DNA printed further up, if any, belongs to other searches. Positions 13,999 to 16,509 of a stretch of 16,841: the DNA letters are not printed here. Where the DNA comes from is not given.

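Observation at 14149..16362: EF-2 family GTPase with the diphthamide histidine and both domain-IV tip loops replaced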

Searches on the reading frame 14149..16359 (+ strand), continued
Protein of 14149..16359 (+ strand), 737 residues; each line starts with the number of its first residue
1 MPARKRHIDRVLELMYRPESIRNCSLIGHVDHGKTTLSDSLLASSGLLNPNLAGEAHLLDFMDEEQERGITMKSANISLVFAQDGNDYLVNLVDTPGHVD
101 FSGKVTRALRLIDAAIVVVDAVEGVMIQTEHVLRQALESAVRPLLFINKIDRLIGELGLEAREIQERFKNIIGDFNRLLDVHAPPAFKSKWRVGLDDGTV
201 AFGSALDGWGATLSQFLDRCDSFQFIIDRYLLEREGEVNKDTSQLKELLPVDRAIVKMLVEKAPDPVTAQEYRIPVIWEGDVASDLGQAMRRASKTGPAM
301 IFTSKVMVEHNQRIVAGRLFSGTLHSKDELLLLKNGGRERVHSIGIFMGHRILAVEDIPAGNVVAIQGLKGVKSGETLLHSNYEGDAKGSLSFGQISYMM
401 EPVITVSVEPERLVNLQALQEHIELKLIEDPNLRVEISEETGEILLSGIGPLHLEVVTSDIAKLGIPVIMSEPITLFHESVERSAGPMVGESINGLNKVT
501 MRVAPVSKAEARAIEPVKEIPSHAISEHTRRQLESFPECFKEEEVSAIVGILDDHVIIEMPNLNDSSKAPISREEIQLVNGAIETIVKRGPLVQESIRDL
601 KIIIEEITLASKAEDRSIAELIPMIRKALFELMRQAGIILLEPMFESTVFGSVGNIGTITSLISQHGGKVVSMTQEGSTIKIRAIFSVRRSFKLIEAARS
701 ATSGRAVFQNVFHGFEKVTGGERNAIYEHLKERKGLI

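Call 46: predict_structure(alignment_id=A1)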
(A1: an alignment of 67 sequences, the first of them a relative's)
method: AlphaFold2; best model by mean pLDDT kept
length: 737 residues; sequences in the alignment: 67
mean_pLDDT: 85.6   pTM: 0.78
mean pLDDT of the five models: 85.6, 85.0, 84.7, 83.4, 83.3
residues with pLDDT >= 90: 370; 70-90: 282; 50-70: 56; < 50: 29
segments of 3 or more residues with pLDDT < 50: 32-35, 52-74
pLDDT, mean of each block of 10 residues (from residue 1): 67 93 82 52 57 44 45 65 88 70 80 92 83 86 94 91 94 94 87 94 89 93 90 66 86 90 96 91 94 96 90 92 97 87 86 91 94 92 81 70 88 90 89 84 86 85 88 91 97 95 95 73 70 85 91 92 83 91 94 94 96 91 97 97 89 89 91 86 91 86 80 87 87 74
secondary structure, 60 per line:
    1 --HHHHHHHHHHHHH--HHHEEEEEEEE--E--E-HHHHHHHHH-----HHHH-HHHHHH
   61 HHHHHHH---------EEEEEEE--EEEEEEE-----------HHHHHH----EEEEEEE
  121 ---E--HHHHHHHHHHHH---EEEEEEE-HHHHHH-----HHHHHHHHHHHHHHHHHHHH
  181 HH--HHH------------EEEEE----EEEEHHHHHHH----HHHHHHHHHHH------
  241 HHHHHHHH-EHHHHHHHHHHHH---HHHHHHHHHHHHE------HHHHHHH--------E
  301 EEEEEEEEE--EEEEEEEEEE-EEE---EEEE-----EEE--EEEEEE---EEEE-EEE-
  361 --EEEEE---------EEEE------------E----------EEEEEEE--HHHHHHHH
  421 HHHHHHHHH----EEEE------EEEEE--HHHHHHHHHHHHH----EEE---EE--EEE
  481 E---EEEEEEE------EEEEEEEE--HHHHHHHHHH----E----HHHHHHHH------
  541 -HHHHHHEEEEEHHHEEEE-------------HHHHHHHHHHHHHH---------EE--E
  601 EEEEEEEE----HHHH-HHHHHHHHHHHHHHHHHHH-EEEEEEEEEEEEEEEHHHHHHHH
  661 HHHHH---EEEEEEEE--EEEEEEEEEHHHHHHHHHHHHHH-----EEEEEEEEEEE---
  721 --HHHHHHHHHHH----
elements in order (helices of 4 or more, strands of 3 or more residues): H3-15 E21-28 H36-44 H50-53 H55-67 E77-83 E86-92 H104-109 E114-120 H127-138 E142-148 H150-155 H161-182 E200-204 E209-212 H213-219 H224-234 H241-248 H251-262 H266-277 H285-291 E300-309 E312-321 E323-325 E329-332 E338-340 E343-348 E352-355 E357-359 E363-367 E377-380 E404-410 H413-429 E434-437 E444-448 H451-463 E468-470 E478-481 E485-491 E498-505 H508-517 H527-534 H542-547 E548-552 E556-559 H573-586 E600-608 H613-616 H618-636 E638-652 H653-665 E669-676 E679-687 H688-701 E707-717 H723-733

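Call 48: find_encoding_contigs(protein=P0303, flank=3000, max_places=10)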
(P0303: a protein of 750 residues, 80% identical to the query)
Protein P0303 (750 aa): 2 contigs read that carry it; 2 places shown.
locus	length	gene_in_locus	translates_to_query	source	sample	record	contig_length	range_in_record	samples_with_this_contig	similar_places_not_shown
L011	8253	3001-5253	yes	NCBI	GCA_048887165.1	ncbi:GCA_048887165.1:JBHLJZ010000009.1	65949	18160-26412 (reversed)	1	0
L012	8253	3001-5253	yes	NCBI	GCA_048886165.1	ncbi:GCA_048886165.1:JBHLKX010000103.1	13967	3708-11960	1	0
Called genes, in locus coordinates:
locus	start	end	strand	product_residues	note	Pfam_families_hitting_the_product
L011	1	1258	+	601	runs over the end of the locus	PF00009:GTP_EFTU, PF01926:MMR_HSR1 (weak), PF11987:IF-2, PF14578:GTP_EFTU_D4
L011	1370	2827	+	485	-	PF09249:tRNA_NucTransf2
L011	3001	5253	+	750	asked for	PF00009:GTP_EFTU, PF14492:EFG_III, PF03764:EFG_IV, PF00679:EFG_C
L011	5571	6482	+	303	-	-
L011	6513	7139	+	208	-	PF00009:GTP_EFTU (faint), PF01926:MMR_HSR1, PF02421:FeoB_N (weak)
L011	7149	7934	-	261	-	-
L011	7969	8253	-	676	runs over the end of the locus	-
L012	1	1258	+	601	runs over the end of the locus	PF00009:GTP_EFTU, PF01926:MMR_HSR1 (weak), PF11987:IF-2, PF14578:GTP_EFTU_D4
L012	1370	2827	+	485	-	PF09249:tRNA_NucTransf2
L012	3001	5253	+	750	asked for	PF00009:GTP_EFTU, PF14492:EFG_III, PF03764:EFG_IV, PF00679:EFG_C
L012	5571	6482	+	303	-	-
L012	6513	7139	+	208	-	PF00009:GTP_EFTU (faint), PF01926:MMR_HSR1, PF02421:FeoB_N (weak)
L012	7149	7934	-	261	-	-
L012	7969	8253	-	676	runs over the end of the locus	-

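Call 49: fold_search(model_id=the predicted structure, library=pdb)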
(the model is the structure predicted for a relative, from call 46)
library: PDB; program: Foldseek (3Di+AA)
matches with E <= 10: 1958; with E <= 0.001: 512
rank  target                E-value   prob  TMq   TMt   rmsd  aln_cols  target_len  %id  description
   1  6u43                  1.6e-77  1.00  0.74  0.75   5.9       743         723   35  Crystal structure of Methanoperedens nitroreducens elongation factor 2 H595N bound to GMPPCP and magnesium (triclinic cr (released 2020-03-18)
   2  5h7j_B                1.4e-76  1.00  0.65  0.68   7.4       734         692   36  Crystal structure of Elongation factor 2 (released 2018-02-21)
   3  6u45_A                1.9e-76  1.00  0.74  0.75   6.0       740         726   36  Crystal structure of Methanoperedens nitroreducens elongation factor 2 bound to GMPPCP and magnesium (released 2020-03-18)
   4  6u44_A                3.1e-75  1.00  0.64  0.66   7.6       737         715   36  Crystal structure of Methanoperedens nitroreducens elongation factor 2 H595N bound to GMPPCP and magnesium (monoclinic (released 2020-03-18)
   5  6u45_B                2.2e-74  1.00  0.76  0.79   5.1       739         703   34  Crystal structure of Methanoperedens nitroreducens elongation factor 2 bound to GMPPCP and magnesium (released 2020-03-18)
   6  6q2d_C                2.7e-74  1.00  0.69  0.72   7.1       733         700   34  Crystal structure of Methanobrevibacter smithii Dph2 in complex with Methanobrevibacter smithii elongation factor 2 (released 2019-10-16)
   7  5h7l_A                4.3e-73  1.00  0.66  0.69   7.0       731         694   36  Complex of Elongation factor 2-50S ribosomal protein L12 (released 2018-02-21)
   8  5h7j_A                7.2e-73  1.00  0.64  0.68   7.2       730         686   34  Crystal structure of Elongation factor 2 (released 2018-02-21)
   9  8hl4_AEFG             2.7e-72  1.00  0.65  0.66  10.5       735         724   35  Cryo-EM Structures and Translocation Mechanism of Crenarchaeota Ribosome (released 2023-11-29)
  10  5h7l_B                6.0e-71  1.00  0.65  0.68   7.1       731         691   36  Complex of Elongation factor 2-50S ribosomal protein L12 (released 2018-02-21)
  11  9ou7_DC               1.3e-67  1.00  0.73  0.73   6.3       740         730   37  Methanosarcina acetivorans large (50S) subunit dimer (released 2025-09-24)
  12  8hl2_AEFG             1.1e-63  1.00  0.64  0.65  11.0       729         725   36  Cryo-EM Structures and Translocation Mechanism of Crenarchaeota Ribosome (released 2023-09-20)
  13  9rvu_HE               4.7e-61  1.00  0.62  0.55  10.6       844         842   29  in situ S. pombe hibernating ribosome after 7 days of glucose depletion (released 2026-04-01)
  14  1zm2_A                7.1e-61  1.00  0.64  0.59   8.0       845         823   26  Structure of ADP-ribosylated eEF2 in complex with catalytic fragment of ETA (released 2005-05-24)
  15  8cdr_Aa               8.4e-61  1.00  0.61  0.56   9.6       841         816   27  Translocation intermediate 2 (TI-2) of 80S S. cerevisiae ribosome with ligands and eEF2 in the presence of sordarin (released 2023-09-20)
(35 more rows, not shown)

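Call 50: find_encoding_contigs(protein=P0292, flank=3000, max_places=10)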
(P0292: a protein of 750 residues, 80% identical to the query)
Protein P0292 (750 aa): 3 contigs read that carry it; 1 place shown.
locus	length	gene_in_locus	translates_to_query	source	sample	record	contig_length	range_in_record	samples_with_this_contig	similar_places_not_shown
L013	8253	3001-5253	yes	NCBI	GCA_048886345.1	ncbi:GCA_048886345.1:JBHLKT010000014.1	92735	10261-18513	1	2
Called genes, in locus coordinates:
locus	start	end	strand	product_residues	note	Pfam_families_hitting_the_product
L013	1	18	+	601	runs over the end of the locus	PF00009:GTP_EFTU, PF01926:MMR_HSR1 (weak), PF03144:GTP_EFTU_D2 (faint), PF11987:IF-2, PF14578:GTP_EFTU_D4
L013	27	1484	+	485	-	PF09249:tRNA_NucTransf2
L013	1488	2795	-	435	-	PF02518:HATPase_c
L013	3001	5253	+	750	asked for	PF00009:GTP_EFTU, PF14492:EFG_III, PF03764:EFG_IV, PF00679:EFG_C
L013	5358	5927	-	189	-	PF00025:Arf, PF00071:Ras, PF01926:MMR_HSR1 (faint), PF08477:Roc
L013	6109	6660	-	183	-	PF00025:Arf, PF00071:Ras, PF04670:Gtr1_RagA (weak), PF08477:Roc, PF00009:GTP_EFTU (weak)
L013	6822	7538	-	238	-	PF00702:Hydrolase, PF13344:Hydrolase_6 (faint), PF13419:HAD_2, PF13242:Hydrolase_like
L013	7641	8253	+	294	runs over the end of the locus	-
